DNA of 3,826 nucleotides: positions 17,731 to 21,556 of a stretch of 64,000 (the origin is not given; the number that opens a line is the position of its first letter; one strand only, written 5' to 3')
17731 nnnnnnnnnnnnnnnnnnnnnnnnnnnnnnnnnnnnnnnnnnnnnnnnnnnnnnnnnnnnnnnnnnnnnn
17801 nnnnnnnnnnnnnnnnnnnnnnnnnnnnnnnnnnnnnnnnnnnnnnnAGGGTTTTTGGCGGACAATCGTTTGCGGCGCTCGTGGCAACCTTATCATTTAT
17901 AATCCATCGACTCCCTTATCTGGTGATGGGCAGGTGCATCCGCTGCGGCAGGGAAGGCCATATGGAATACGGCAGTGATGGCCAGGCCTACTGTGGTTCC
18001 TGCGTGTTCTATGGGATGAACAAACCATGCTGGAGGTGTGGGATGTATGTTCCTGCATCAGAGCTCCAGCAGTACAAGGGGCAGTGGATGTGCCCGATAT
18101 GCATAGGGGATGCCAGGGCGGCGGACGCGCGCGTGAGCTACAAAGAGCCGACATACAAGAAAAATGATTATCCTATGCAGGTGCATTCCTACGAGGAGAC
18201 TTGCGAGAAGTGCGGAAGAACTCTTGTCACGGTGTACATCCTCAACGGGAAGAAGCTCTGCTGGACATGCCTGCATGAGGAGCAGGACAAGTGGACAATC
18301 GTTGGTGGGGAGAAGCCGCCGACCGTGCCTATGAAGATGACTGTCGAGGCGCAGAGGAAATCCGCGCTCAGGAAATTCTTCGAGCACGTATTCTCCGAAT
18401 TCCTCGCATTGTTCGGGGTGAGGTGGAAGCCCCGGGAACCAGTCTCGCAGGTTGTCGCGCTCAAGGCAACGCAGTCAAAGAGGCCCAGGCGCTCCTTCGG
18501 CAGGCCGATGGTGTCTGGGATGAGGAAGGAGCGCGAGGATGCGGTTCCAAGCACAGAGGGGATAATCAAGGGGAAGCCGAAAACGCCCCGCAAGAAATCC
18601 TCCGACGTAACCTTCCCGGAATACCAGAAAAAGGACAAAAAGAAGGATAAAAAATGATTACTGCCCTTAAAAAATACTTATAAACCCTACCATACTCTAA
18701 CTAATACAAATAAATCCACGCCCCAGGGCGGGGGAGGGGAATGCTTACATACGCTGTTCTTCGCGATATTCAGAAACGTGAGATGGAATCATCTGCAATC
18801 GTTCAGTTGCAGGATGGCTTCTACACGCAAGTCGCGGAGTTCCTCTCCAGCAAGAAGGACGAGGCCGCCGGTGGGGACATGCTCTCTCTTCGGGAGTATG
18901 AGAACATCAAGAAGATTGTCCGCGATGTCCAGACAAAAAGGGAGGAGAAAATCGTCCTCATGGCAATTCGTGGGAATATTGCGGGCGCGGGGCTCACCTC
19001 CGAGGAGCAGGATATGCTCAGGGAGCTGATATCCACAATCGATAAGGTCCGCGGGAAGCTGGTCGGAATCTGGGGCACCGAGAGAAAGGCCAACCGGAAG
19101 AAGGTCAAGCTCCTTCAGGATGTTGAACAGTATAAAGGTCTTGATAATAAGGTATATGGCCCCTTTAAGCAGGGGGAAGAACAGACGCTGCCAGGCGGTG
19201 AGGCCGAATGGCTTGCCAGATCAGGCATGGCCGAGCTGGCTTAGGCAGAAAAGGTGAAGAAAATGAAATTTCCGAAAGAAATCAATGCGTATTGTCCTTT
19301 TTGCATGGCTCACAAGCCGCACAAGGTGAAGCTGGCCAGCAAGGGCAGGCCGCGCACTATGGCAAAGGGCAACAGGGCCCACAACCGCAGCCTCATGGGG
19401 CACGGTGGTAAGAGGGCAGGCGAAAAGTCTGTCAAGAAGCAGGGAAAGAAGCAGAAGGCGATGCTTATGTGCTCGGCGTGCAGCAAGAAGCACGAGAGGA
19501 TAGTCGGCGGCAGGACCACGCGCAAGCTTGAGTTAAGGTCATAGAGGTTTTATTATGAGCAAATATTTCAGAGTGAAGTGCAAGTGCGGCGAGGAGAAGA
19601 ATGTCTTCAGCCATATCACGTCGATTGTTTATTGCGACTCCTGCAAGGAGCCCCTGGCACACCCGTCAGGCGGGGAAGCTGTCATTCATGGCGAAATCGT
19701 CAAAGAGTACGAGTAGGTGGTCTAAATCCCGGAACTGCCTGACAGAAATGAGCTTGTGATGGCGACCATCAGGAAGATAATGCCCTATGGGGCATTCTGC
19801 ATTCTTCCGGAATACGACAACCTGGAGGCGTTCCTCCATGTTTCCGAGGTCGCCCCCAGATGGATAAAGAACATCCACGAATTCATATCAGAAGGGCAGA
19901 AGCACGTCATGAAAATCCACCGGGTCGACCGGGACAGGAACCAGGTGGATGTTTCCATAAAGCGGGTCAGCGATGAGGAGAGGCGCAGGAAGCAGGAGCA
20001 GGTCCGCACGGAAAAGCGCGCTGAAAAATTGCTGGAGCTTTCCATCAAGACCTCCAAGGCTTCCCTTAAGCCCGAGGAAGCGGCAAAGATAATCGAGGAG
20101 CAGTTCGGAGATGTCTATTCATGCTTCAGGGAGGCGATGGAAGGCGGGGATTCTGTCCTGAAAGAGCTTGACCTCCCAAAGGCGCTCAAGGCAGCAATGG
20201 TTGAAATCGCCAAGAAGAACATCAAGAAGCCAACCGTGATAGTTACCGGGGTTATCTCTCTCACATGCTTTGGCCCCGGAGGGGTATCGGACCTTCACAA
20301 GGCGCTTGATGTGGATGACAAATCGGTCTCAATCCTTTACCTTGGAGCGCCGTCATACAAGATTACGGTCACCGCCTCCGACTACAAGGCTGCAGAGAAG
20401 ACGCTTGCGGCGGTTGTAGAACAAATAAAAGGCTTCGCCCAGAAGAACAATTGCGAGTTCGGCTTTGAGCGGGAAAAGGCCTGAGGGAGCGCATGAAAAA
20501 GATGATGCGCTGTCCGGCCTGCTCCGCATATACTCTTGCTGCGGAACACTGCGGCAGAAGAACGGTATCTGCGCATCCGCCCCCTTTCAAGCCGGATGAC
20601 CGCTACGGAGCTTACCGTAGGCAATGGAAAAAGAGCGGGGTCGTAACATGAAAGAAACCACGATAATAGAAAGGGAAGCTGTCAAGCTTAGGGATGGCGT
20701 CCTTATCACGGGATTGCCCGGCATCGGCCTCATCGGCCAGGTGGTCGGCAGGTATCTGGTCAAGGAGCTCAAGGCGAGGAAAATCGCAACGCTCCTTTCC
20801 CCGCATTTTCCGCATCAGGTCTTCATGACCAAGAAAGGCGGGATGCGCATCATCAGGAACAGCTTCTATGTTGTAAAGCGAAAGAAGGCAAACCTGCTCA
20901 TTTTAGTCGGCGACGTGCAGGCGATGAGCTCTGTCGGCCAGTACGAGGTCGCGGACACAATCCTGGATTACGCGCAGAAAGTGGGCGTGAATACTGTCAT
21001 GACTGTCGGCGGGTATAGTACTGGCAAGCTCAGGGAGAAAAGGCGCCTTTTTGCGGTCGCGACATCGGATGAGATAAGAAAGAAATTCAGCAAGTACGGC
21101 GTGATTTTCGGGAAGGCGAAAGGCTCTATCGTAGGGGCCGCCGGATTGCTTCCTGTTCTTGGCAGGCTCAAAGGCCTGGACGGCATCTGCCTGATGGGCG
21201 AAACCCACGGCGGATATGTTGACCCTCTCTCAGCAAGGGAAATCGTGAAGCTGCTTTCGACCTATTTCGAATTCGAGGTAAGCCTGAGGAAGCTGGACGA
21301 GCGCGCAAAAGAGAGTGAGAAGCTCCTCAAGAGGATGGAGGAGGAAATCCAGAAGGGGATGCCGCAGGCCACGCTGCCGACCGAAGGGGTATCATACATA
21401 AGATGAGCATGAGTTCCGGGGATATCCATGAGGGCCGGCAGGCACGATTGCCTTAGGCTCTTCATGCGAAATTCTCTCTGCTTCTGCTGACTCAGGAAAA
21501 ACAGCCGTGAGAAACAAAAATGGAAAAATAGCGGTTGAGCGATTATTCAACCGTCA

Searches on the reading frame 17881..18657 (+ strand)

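Call 6: search_protein_families(library=pfam, proteins=[window:17881-18657:+], max_evalue=0.1)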
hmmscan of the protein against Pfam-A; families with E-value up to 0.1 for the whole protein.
window:17881-18657:+ (258 aa): 2 families
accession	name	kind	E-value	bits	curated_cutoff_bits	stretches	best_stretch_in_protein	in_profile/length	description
PF12773.13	DZR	-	0.0019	18.8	27.3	0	101-139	8-39/45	Double zinc ribbon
PF14319.11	Zn_Tnp_IS91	-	0.091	13.2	26.3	1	105-139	38-71/90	Transposase zinc-binding domain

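Call 7: search_protein_families(library=ncbifam, proteins=[window:17881-18657:+], max_evalue=0.1)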
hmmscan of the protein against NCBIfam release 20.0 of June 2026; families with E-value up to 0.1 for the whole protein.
window:17881-18657:+ (258 aa): 3 families
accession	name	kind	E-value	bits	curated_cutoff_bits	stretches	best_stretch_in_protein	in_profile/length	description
NF005974.0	PRK08061.1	equivalog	0.029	14.4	77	0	85-145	4-58/61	type Z 30S ribosomal protein S14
TIGR03826.1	YvyF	hypoth_equivalog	0.049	13.6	124.15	1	107-141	5-35/137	TIGR03826 family flagellar region protein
NF041023.1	PP0621_fam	subfamily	0.099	12.9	45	1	50-71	45-66/71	PP0621 family protein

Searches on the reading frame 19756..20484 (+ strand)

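Call 14: search_protein_families(library=ncbifam, proteins=[window:19756-20484:+], max_evalue=0.00001)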
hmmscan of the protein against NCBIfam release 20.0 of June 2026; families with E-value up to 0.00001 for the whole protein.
window:19756-20484:+ (242 aa): 20 families
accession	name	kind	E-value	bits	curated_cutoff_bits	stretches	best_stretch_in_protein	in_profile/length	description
NF003064.0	PRK03987.1-4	equivalog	2.3e-67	227.1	252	1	2-241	14-260/262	translation initiation factor IF-2 subunit alpha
NF003062.0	PRK03987.1-1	equivalog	6.6e-60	202.5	213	1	2-240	16-264/264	translation initiation factor IF-2 subunit alpha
NF003063.0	PRK03987.1-2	equivalog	1.7e-51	174.9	430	1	2-240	13-260/262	translation initiation factor IF-2 subunit alpha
NF003066.0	PRK03987.1-6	equivalog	1.5e-42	145.8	503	1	2-234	16-257/275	translation initiation factor IF-2 subunit alpha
NF003065.0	PRK03987.1-5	equivalog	2.5e-42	145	432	1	4-241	16-261/266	translation initiation factor IF-2 subunit alpha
NF040579.1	S1_dom_CvfD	subfamily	9.4e-15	54.8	117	1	3-89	9-93/113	CvfD/Ygs/GSP13 family RNA-binding post-transcriptional regulator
NF005973.0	PRK08059.1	equivalog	7.4e-14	51.9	148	1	6-90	16-99/123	S1 domain-containing post-transcriptional regulator GSP13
NF000907.0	PRK00087.1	equivalog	6e-12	44.6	624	1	3-93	569-657/671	bifunctional 4-hydroxy-3-methylbut-2-enyl diphosphate reductase/30S ribosomal protein S1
NF006363.0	PRK08582.1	equivalog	1.1e-10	41.9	171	1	6-99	14-92/140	S1 domain-containing RNA-binding protein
NF005208.0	PRK06676.1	equivalog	5.2e-10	38.9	368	1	4-88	285-367/391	30S ribosomal protein S1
NF040578.1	S1_dom_Ygs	exception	1.3e-09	38.2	175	1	6-86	16-96/122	S1 domain-containing post-transcriptional regulator Ygs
NF004473.0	PRK05807.1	equivalog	6.4e-09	36.3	178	1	4-91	12-95/136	S1 domain-containing RNA-binding protein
NF005573.0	PRK07252.1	equivalog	4.6e-08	33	183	1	3-85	9-89/120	S1 RNA-binding domain-containing protein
TIGR00717.1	rpsA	equivalog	8e-08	31.3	577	1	5-74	195-261/516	30S ribosomal protein S1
NF004956.0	PRK06299.1-6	equivalog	8.8e-08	31.2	711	1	3-73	291-360/554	30S ribosomal protein S1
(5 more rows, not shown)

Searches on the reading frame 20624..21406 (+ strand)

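Call 14: search_protein_families(library=ncbifam, proteins=[window:20624-21406:+], max_evalue=0.00001)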
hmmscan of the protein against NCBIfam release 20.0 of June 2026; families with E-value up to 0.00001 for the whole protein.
window:20624-21406:+ (260 aa): 2 families
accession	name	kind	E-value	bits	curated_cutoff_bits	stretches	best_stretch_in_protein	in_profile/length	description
TIGR00162.1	TIGR00162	hypoth_equivalog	7e-68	228.8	200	1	16-250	12-248/260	proteasome assembly chaperone family protein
TIGR00161.1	TIGR00161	hypoth_equivalog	6.8e-27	94.7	199.25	1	9-246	2-229/239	proteasome assembly chaperone family protein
